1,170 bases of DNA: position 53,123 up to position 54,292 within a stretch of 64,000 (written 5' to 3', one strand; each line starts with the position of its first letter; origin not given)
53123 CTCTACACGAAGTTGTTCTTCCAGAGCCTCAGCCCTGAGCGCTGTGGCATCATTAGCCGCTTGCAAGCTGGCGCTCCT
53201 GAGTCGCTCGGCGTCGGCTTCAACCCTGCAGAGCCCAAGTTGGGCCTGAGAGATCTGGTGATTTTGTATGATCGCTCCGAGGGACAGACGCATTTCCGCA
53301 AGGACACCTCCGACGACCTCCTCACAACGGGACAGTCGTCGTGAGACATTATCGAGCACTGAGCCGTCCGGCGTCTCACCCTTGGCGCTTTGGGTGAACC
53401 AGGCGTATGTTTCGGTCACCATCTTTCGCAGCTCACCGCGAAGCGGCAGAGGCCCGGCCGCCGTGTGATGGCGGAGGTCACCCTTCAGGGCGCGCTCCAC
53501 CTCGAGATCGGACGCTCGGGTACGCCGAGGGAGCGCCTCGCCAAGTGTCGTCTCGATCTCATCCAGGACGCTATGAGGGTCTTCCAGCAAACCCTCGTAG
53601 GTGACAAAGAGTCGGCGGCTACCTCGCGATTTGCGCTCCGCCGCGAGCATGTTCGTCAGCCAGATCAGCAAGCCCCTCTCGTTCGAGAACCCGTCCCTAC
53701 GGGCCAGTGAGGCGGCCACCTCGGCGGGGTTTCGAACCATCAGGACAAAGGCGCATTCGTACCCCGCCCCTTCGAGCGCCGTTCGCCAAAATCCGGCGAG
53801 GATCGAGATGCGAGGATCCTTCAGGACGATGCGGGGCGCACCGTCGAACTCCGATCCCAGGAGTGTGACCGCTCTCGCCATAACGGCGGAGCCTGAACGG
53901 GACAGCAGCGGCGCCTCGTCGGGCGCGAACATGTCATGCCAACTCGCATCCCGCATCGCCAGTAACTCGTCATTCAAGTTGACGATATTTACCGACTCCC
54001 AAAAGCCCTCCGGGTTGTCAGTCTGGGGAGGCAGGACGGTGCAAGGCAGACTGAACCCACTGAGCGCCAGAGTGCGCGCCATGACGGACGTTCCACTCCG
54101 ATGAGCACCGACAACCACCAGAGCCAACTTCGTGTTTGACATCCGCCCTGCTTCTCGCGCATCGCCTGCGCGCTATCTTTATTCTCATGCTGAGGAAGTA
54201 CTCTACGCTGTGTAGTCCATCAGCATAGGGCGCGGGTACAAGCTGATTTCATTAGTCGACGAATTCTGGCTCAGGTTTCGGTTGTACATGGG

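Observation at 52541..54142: Sulfotransferase fused to a long coiled coil and a terminal amphipathic helix: a WbdD-like glycan chain terminator/ruler that would cap with sulfate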

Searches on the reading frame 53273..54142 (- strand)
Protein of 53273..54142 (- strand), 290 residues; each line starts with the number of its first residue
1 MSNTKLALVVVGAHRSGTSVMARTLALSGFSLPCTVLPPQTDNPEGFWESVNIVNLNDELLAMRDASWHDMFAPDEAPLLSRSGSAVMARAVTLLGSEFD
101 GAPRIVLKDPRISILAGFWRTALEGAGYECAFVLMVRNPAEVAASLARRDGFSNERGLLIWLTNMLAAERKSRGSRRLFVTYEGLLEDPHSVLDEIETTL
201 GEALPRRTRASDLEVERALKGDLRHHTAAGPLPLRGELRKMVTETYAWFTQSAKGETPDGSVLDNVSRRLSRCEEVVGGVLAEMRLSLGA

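Call 38: predict_structure(alignment_id=A1)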
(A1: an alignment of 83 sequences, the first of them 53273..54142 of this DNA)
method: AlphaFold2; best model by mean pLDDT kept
length: 290 residues; sequences in the alignment: 83
mean_pLDDT: 94.5   pTM: 0.92
mean pLDDT of the five models: 94.5, 93.7, 93.6, 92.6, 92.4
residues with pLDDT >= 90: 259; 70-90: 25; 50-70: 6; < 50: 0
segments of 3 or more residues with pLDDT < 50: none
pLDDT, mean of each block of 10 residues (from residue 1): 88 96 98 97 91 98 95 95 97 98 97 98 98 98 94 95 97 97 96 98 96 94 70 84 98 98 98 95 87
secondary structure, 60 per line:
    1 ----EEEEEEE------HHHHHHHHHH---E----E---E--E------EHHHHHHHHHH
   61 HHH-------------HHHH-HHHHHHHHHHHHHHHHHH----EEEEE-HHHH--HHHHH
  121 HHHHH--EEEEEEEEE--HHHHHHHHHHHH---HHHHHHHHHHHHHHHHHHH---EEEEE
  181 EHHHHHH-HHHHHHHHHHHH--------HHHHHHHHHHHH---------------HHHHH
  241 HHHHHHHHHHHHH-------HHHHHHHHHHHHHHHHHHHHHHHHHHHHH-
elements in order: E5-11 H18-27 H51-63 H77-80 H82-99 E104-108 H110-113 H116-125 E128-136 H139-150 H154-172 E176-181 H182-187 H189-200 H209-220 H236-253 H261-289

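Call 42: fold_search(model_id=the predicted structure, library=pdb)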
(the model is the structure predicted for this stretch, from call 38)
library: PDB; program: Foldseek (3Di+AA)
matches with E <= 10: 989; with E <= 0.001: 17
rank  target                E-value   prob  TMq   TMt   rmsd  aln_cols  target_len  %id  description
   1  3ap3_C                1.4e-06  1.00  0.49  0.50  11.5       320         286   20  Crystal structure of human tyrosylprotein sulfotransferase-2 complexed with PAP (released 2011-10-26)
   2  3ap3_A                1.6e-06  1.00  0.47  0.48   5.5       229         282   23  Crystal structure of human tyrosylprotein sulfotransferase-2 complexed with PAP (released 2011-10-26)
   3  3ap3_B                1.7e-06  1.00  0.48  0.49  11.7       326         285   19  Crystal structure of human tyrosylprotein sulfotransferase-2 complexed with PAP (released 2011-10-26)
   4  8w5z_A                2.7e-06  1.00  0.51  0.45  14.4       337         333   18  Crystal structure of tick tyrosylprotein sulfotransferase reveals the activation mechanism of tick anticoagulant prote (released 2024-04-10)
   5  9wwe                  5.2e-06  1.00  0.50  0.48  12.5       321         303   19  Crystal structure of human tyrosylprotein sulfotransferase 2 (TPST2) in cation-bound state (released 2025-12-31)
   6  4gox                  9.0e-06  1.00  0.46  0.48  10.9       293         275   19  Sulfotransferase Domain from the Synechococcus PCC 7002 Olefin Synthase (released 2012-10-17)
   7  5wrj_C                1.0e-05  1.00  0.51  0.54   6.2       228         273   19  Crystal structure of human tyrosylprotein sulfotransferase-1 complexed with PAP and gastrin peptide (released 2017-09-06)
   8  3ap2_B                1.1e-05  1.00  0.49  0.48  11.2       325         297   19  Crystal structure of human tyrosylprotein sulfotransferase-2 complexed with PAP,C4 peptide, and phosphate ion (released 2011-10-26)
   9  4gbm                  1.6e-05  1.00  0.45  0.46  12.8       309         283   12  Sulfotransferase Domain from the Curacin Biosynthetic Pathway (released 2012-10-17)
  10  3ap1_A                2.0e-05  1.00  0.49  0.48  12.6       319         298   19  Crystal structure of human tyrosylprotein sulfotransferase-2 complexed with PAP and C4 peptide (released 2011-10-26)
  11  3ap2_A                2.3e-05  1.00  0.48  0.46   4.6       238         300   21  Crystal structure of human tyrosylprotein sulfotransferase-2 complexed with PAP,C4 peptide, and phosphate ion (released 2011-10-26)
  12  5wri_A                3.0e-05  1.00  0.50  0.52   6.3       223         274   19  Crystal structure of human tyrosylprotein sulfotransferase-1 complexed with PAP and C4 peptide (released 2017-09-13)
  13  2zvp                  4.2e-04  1.00  0.37  0.37  10.2       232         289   17  Crystal structure of mouse cytosolic sulfotransferase mSULT1D1 complex with PAP and p-nitrophenol (released 2008-12-30)
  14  2qp3                  4.2e-04  1.00  0.39  0.42  11.2       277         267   13  Identification and Characterization of Two Amino Acids Critical for the Substrate Inhibition of SULT2A1 (released 2008-07-29)
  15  5x2b_H                5.8e-04  1.00  0.40  0.41  10.4       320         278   12  Crystal structure of mouse sulfotransferase SULT7A1 complexed with PAP (released 2018-03-28)
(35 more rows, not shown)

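Call 45: find_related_loci(query=A3, collection=genome_contigs, flank=10000)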
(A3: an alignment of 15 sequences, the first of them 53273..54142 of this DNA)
Query A3 (290 aa) in genome_contigs; peptide patterns used: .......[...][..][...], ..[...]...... (x = any residue, [..] = any of these).
210 stretches matched a pattern; 166 encode a relative of the query (tblastn E <= 1e-3); the best 80 are kept; 80 distinct loci.
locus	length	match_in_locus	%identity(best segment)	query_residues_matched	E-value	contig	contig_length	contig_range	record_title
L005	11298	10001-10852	45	5-288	1e-77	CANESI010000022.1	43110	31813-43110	MAG: Caulobacteraceae bacterium isolate CE-Jul18-90 genome assembly, contig: CE-Jul18-C390, whole genome shotgun sequenc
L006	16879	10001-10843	46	1-283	4e-77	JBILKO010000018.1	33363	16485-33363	MAG: Caulobacteraceae bacterium isolate ME2017-07-11_3300034066_group7_bin45 Rohwer_bin1845_scaffold_267_c1, whole genom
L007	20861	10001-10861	45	2-288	8e-77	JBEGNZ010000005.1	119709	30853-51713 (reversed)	MAG: Pseudomonadota bacterium isolate NASQAN2016_178_A_bin.5 scaffold_000007, whole genome shotgun sequence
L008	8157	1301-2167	45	2-290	6e-76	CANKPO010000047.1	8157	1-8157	MAG: Caulobacteraceae bacterium isolate TE-Jun18-1 genome assembly, contig: TE-Jun18-C16646, whole genome shotgun sequen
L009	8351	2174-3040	45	2-290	3e-75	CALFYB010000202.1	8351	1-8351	MAG TPA_asm: uncultured Caulobacteraceae bacterium isolate SRR6231159_bin.68_CONCOCT_v1.1_MAG genome assembly, contig: E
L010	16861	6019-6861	44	7-285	2e-67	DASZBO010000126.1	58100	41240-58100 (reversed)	MAG TPA_asm: Sphingomicrobium sp. isolate SMAG_U6417 k141_29998, whole genome shotgun sequence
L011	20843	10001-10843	45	7-281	2e-64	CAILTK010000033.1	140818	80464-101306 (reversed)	MAG: uncultured Caulobacterales bacterium isolate MJ-time_bin-7094 genome assembly, contig: bin-7094:033/120, whole geno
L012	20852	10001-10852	42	7-290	9e-60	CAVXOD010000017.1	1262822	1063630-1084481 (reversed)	MAG: uncultured proteobacterium isolate MFD01872.bin.2.30 genome assembly, contig: contig_71404, whole genome shotgun se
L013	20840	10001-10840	40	7-284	4e-58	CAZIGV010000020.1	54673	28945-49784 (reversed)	MAG TPA_asm: uncultured Hyphomonas sp. isolate SRP319275_co3_136 genome assembly, contig: NODE_772_length_54673_cov_19.6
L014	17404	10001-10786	42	7-266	3e-57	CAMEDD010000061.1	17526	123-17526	MAG: Candidatus Sulfopaludibacter sp. SbA3 isolate AE-24oct19-144 genome assembly, contig: AE-24oct19-C4975, whole genom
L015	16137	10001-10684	45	5-232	2e-55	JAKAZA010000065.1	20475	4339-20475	MAG: Proteobacteria bacterium isolate ZJ1.bin15 NODE_3301_length_20475_cov_1.332711, whole genome shotgun sequence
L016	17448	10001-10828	39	8-282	1e-54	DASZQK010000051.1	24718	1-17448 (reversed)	MAG TPA_asm: Caulobacterales bacterium isolate SMAG_U5995 k141_313902, whole genome shotgun sequence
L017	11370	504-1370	40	5-288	2e-54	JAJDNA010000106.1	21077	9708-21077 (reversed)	MAG: Thiocapsa sp. isolate ALJrbin.11 k141_9349181, whole genome shotgun sequence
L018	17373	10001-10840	39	7-285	2e-54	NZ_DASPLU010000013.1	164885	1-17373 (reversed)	MAG: Vitreimonas sp. isolate SMAG_U12073 k141_50357, whole genome shotgun sequence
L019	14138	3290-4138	42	1-283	1e-54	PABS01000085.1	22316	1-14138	MAG: Ponticaulis sp. isolate NAT113 150655, whole genome shotgun sequence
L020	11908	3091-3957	40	5-288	8e-55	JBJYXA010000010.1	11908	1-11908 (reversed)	MAG: Caldilineaceae bacterium isolate S0_2_050615r3r5_26 S0_2_050615r3r5_26_000000000010, whole genome shotgun sequence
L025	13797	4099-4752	46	2-219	1e-49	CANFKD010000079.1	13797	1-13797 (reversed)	MAG: Caulobacteraceae bacterium isolate Jr-11may16-145 genome assembly, contig: Jr-11may16-C8031, whole genome shotgun s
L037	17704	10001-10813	36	4-274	4e-44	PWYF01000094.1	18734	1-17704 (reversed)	MAG: Thiotrichales bacterium isolate T3Sed10_123 T3-Sed10-C5418, whole genome shotgun sequence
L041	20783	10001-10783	36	7-266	6e-44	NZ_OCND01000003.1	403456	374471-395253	Pseudoxanthomonas wuyuanensis strain CGMCC 1.10978, whole genome shotgun sequence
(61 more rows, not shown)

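Call 48: search_protein_families(library=pfam, proteins=[L007:9980-14335:+, L014:9896-14629:+, L017:432-5645:+, L037:9953-14701:+, L019:3188-7234:+, L006:9833-13543:+], max_evalue=0.001)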
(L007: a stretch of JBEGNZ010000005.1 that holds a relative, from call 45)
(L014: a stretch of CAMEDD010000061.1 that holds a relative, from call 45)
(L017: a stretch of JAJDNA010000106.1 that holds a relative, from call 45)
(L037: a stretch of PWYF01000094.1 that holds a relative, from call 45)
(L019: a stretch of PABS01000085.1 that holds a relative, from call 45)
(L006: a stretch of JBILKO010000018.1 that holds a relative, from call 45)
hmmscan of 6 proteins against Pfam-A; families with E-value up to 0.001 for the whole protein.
L007:9980-14335:+ (1451 aa): 6 families
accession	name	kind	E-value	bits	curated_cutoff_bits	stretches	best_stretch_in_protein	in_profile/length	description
PF13692.12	Glyco_trans_1_4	-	9.5e-23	81.5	27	1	1280-1416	2-142/142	Glycosyl transferases group 1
PF00535.33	Glycos_transf_2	-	2.9e-20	73.3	23.3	1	825-946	1-125/168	Glycosyl transferase family 2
PF13641.12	Glyco_tranf_2_3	-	3.4e-09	37.5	27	1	822-1038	1-216/230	Glycosyltransferase like family 2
PF13469.12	Sulfotransfer_3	-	8.4e-08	33.2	27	1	14-210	2-214/216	Sulfotransferase family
PF13524.12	Glyco_trans_1_2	-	5.9e-06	26.7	25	1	1344-1437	39-135/144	Glycosyl transferase-like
PF13506.12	Glyco_transf_21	-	5e-05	23.3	21.7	1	889-1027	20-148/174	Glycosyl transferase family 21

L014:9896-14629:+ (1577 aa): 6 families
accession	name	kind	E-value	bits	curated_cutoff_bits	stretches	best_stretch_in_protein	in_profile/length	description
PF14307.12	Glyco_tran_WbsX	-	3.1e-126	422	25.1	1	1222-1562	1-350/350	Glycosyltransferase WbsX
PF00535.33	Glycos_transf_2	-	7.8e-26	91.4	23.3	1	974-1141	1-165/168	Glycosyl transferase family 2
PF13641.12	Glyco_tranf_2_3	-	2.9e-14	54.1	27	1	973-1182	3-212/230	Glycosyltransferase like family 2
PF13506.12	Glyco_transf_21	-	1.4e-06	28.3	21.7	1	1039-1176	21-149/174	Glycosyl transferase family 21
PF13632.12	Glyco_trans_2_3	-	4.3e-06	27.1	27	1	1051-1185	1-126/198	Glycosyl transferase family group 2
PF10111.15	Glyco_tranf_2_2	-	0.00095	19.2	27.3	0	1001-1165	29-200/276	Glycosyltransferase like family 2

L017:432-5645:+ (1737 aa): 8 families
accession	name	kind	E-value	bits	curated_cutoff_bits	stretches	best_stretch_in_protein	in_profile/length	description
PF14307.12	Glyco_tran_WbsX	-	1.7e-142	475.4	25.1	1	1372-1718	1-350/350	Glycosyltransferase WbsX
PF13692.12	Glyco_trans_1_4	-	2.8e-22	80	27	1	1156-1291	3-142/142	Glycosyl transferases group 1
PF00535.33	Glycos_transf_2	-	6.3e-20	72.2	23.3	1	703-827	1-128/168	Glycosyl transferase family 2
PF13641.12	Glyco_tranf_2_3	-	7e-11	43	27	1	701-914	2-214/230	Glycosyltransferase like family 2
PF10111.15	Glyco_tranf_2_2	-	5.8e-10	39.6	27.3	1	703-894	1-199/276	Glycosyltransferase like family 2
PF13524.12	Glyco_trans_1_2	-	2.1e-07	31.5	25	1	1185-1317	10-138/144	Glycosyl transferase-like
PF13469.12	Sulfotransfer_3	-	2.3e-06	28.4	27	1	28-226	2-215/216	Sulfotransferase family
PF00534.26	Glycos_transf_1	-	0.00063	19.7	26.4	0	1210-1302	74-169/172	Glycosyl transferases group 1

L037:9953-14701:+ (1582 aa): 7 families
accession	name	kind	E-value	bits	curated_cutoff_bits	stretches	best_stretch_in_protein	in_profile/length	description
PF00535.33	Glycos_transf_2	-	9e-26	91.2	23.3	1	921-1055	1-132/168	Glycosyl transferase family 2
PF13692.12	Glyco_trans_1_4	-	1.8e-17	64.3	27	1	1376-1516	3-140/142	Glycosyl transferases group 1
PF13641.12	Glyco_tranf_2_3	-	6.5e-12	46.4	27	1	918-1139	1-220/230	Glycosyltransferase like family 2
PF13469.12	Sulfotransfer_3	-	4.9e-07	30.7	27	1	21-218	2-215/216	Sulfotransferase family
PF13712.12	Glyco_tranf_2_5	-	0.0001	22.6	27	1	983-1120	42-179/210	Glycosyltransferase like family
PF13632.12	Glyco_trans_2_3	-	0.00019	21.8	27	1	998-1131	2-124/198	Glycosyl transferase family group 2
PF10111.15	Glyco_tranf_2_2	-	0.0002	21.4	27.3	0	940-1113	20-201/276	Glycosyltransferase like family 2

L019:3188-7234:+ (1348 aa): 7 families
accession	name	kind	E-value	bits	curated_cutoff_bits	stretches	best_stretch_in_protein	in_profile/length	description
PF13692.12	Glyco_trans_1_4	-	1.4e-23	84.2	27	1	1171-1306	4-142/142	Glycosyl transferases group 1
PF00535.33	Glycos_transf_2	-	1.3e-22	81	23.3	1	714-833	1-122/168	Glycosyl transferase family 2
PF13641.12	Glyco_tranf_2_3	-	1.2e-12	48.8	27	1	711-929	1-216/230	Glycosyltransferase like family 2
PF00534.26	Glycos_transf_1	-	6.3e-06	26.3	26.4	1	1194-1319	37-171/172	Glycosyl transferases group 1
PF13524.12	Glyco_trans_1_2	-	8.2e-06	26.3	25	1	1201-1328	12-137/144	Glycosyl transferase-like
PF13632.12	Glyco_trans_2_3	-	1.8e-05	25.1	27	1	793-955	2-138/198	Glycosyl transferase family group 2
PF13712.12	Glyco_tranf_2_5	-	0.00046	20.4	27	1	782-924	46-189/210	Glycosyltransferase like family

L006:9833-13543:+ (1236 aa): 5 families
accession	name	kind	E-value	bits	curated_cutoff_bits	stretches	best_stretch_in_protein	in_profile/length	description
PF13692.12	Glyco_trans_1_4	-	4e-26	92.4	27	1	1063-1199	2-142/142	Glycosyl transferases group 1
PF00535.33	Glycos_transf_2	-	1.6e-22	80.6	23.3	1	608-729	1-125/168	Glycosyl transferase family 2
PF13641.12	Glyco_tranf_2_3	-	2.6e-10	41.1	27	1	605-817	1-212/230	Glycosyltransferase like family 2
PF13524.12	Glyco_trans_1_2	-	9.3e-07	29.3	25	1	1125-1222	35-137/144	Glycosyl transferase-like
PF13469.12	Sulfotransfer_3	-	6.7e-06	27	27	1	65-260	3-214/216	Sulfotransferase family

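Call 49: search_protein_families(library=pfam, proteins=[L013:8149-9339:-, L014:8056-9324:-, L017:7887-9185:+, L037:7596-8930:+, L041:7285-8493:+, L020:10411-11709:+, L007:18030-18980:-, L025:11030-12010:-, L006:15506-16252:-, L041:9899-11767:+], max_evalue=0.001)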
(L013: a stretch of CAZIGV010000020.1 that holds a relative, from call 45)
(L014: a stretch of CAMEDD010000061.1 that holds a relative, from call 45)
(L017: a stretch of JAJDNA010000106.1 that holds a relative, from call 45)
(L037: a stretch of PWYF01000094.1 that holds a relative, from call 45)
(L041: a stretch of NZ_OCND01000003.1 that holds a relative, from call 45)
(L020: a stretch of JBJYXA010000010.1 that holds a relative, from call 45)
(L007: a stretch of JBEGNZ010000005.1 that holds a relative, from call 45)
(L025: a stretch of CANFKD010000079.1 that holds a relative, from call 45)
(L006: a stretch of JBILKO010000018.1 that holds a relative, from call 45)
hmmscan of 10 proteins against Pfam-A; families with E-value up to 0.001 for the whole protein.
L013:8149-9339:- (396 aa): 2 families
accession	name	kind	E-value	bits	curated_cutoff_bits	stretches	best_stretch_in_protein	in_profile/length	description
PF00005.33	ABC_tran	-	4.8e-15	56.8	25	1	189-319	2-135/137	ABC transporter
PF13304.12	AAA_21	-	2.5e-05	24.9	27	1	202-264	3-80/304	AAA domain, putative AbiEii toxin, Type IV TA system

L014:8056-9324:- (422 aa): 2 families
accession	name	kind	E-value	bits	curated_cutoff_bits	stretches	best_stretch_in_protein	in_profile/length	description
PF00005.33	ABC_tran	-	2.7e-16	60.9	25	1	215-345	2-135/137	ABC transporter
PF13304.12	AAA_21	-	2.6e-05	24.9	27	1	228-291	3-81/304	AAA domain, putative AbiEii toxin, Type IV TA system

L017:7887-9185:+ (432 aa): 3 families
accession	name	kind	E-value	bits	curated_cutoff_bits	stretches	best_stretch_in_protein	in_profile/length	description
PF01724.21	DUF29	-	4.5e-31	108.3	22.5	1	296-426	8-138/138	Domain of unknown function DUF29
PF00005.33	ABC_tran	-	1.8e-22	80.9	25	1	56-186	1-134/137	ABC transporter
PF13304.12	AAA_21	-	0.00041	20.9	27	0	70-89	3-22/304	AAA domain, putative AbiEii toxin, Type IV TA system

L037:7596-8930:+ (444 aa): 5 families
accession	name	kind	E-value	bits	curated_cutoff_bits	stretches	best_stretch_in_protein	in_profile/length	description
PF00005.33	ABC_tran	-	5.8e-24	85.7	25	1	49-180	1-135/137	ABC transporter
PF14524.12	Wzt_C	-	1.5e-09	38.4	30.4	1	299-435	4-141/143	Wzt C-terminal domain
PF13304.12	AAA_21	-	7.5e-06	26.7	27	0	63-85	3-25/304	AAA domain, putative AbiEii toxin, Type IV TA system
PF13604.12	AAA_30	-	0.00023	21.4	27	0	59-209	18-122/191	AAA domain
PF00006.31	ATP-synt_ab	-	0.00061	19.9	29.5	0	52-85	7-40/213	ATP synthase alpha/beta family, nucleotide-binding domain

L041:7285-8493:+ (402 aa): 1 family
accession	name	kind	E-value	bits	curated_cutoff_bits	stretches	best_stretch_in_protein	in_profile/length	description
PF00005.33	ABC_tran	-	1.3e-20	74.8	25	1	67-198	1-135/137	ABC transporter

L020:10411-11709:+ (432 aa): 3 families
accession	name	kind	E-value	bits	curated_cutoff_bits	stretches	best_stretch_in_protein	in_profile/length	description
PF01724.21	DUF29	-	4.5e-31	108.3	22.5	1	296-426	8-138/138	Domain of unknown function DUF29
PF00005.33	ABC_tran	-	1.8e-22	80.9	25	1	56-186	1-134/137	ABC transporter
PF13304.12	AAA_21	-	0.00044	20.8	27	0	70-89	3-22/304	AAA domain, putative AbiEii toxin, Type IV TA system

L007:18030-18980:- (316 aa): 1 family
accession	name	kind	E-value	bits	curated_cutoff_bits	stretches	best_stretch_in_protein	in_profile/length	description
PF00005.33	ABC_tran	-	1.7e-18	68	25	1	117-249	1-136/137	ABC transporter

L025:11030-12010:- (326 aa): 1 family
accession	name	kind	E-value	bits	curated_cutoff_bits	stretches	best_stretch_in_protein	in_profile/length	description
PF00005.33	ABC_tran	-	1.1e-18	68.7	25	1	127-259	1-136/137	ABC transporter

L006:15506-16252:- (248 aa): 1 family
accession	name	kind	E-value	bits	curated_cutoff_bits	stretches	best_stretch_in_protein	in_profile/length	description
PF00005.33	ABC_tran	-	7.8e-21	75.6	25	1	51-182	1-135/137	ABC transporter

L041:9899-11767:+ (622 aa): 1 family
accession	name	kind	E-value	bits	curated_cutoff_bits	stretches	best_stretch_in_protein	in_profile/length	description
PF13469.12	Sulfotransfer_3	-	8.2e-05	23.4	27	1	36-233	2-215/216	Sulfotransferase family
